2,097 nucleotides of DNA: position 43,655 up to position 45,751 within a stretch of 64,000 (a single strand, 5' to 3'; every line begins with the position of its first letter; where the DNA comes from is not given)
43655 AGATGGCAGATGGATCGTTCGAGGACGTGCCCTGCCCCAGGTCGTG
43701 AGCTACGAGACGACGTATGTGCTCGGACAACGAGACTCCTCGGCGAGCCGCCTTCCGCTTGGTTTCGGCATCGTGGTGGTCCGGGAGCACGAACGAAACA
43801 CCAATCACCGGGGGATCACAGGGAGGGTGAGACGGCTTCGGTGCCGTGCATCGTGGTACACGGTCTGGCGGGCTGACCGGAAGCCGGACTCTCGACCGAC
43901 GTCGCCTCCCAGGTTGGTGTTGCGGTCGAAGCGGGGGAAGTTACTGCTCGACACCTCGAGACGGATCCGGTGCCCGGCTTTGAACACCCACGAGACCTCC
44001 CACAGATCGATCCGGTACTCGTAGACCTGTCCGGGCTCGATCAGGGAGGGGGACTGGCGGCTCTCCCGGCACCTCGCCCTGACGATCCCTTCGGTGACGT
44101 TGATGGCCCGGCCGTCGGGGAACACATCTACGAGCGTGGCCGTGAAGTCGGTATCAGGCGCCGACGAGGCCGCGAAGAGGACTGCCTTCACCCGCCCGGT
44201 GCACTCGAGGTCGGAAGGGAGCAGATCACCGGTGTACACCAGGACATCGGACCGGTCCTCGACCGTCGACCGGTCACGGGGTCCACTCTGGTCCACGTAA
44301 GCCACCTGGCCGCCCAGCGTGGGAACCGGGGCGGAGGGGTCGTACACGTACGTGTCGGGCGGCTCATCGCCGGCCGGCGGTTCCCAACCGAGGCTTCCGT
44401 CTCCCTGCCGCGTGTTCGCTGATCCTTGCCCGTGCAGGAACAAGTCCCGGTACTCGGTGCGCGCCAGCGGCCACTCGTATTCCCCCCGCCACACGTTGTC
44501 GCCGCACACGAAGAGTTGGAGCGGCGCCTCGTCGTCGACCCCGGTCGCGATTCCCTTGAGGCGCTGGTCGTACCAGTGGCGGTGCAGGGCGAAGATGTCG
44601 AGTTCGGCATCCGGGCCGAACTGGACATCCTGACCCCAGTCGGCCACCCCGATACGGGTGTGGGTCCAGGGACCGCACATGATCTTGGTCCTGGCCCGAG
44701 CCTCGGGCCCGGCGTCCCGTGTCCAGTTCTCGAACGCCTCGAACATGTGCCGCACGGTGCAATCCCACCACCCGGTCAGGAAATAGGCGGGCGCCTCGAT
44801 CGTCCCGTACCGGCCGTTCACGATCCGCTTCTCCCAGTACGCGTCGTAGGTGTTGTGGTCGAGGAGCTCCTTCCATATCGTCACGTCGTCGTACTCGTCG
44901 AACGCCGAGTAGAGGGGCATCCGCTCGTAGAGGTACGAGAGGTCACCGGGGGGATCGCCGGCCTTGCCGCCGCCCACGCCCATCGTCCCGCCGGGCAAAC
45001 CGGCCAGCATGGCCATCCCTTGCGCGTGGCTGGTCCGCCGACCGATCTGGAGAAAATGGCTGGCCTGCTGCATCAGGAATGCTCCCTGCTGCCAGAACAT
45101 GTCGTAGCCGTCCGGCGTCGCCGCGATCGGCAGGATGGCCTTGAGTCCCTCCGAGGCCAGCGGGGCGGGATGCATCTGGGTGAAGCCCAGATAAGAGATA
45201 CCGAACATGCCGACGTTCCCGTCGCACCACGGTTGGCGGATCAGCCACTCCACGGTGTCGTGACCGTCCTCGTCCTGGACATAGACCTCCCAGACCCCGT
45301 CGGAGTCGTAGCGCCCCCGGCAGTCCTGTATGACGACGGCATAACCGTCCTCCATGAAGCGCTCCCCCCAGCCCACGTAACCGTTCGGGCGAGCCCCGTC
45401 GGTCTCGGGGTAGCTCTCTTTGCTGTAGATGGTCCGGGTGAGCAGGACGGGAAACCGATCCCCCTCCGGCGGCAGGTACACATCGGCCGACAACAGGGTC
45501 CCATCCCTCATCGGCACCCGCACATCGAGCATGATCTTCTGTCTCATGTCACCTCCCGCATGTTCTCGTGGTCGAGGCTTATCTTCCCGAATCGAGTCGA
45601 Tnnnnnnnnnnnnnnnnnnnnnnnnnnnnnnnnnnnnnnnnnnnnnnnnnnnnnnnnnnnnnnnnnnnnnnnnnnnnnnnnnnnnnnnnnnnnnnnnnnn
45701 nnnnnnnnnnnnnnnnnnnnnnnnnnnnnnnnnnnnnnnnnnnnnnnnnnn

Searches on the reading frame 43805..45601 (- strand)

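Call 87: search_protein_families(library=pfam, proteins=[window:43805-45601:-], max_evalue=0.00001)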
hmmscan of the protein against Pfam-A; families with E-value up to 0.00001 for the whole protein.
window:43805-45601:- (598 aa): 2 families
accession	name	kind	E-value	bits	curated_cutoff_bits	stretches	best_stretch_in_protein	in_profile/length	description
PF02129.25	Peptidase_S15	-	2.2e-58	198.4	23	1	33-315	1-261/262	X-Pro dipeptidyl-peptidase (S15 family)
PF08530.16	PepX_C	-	1.1e-46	159.9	22.5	1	354-592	2-217/217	X-Pro dipeptidyl-peptidase C-terminal non-catalytic domain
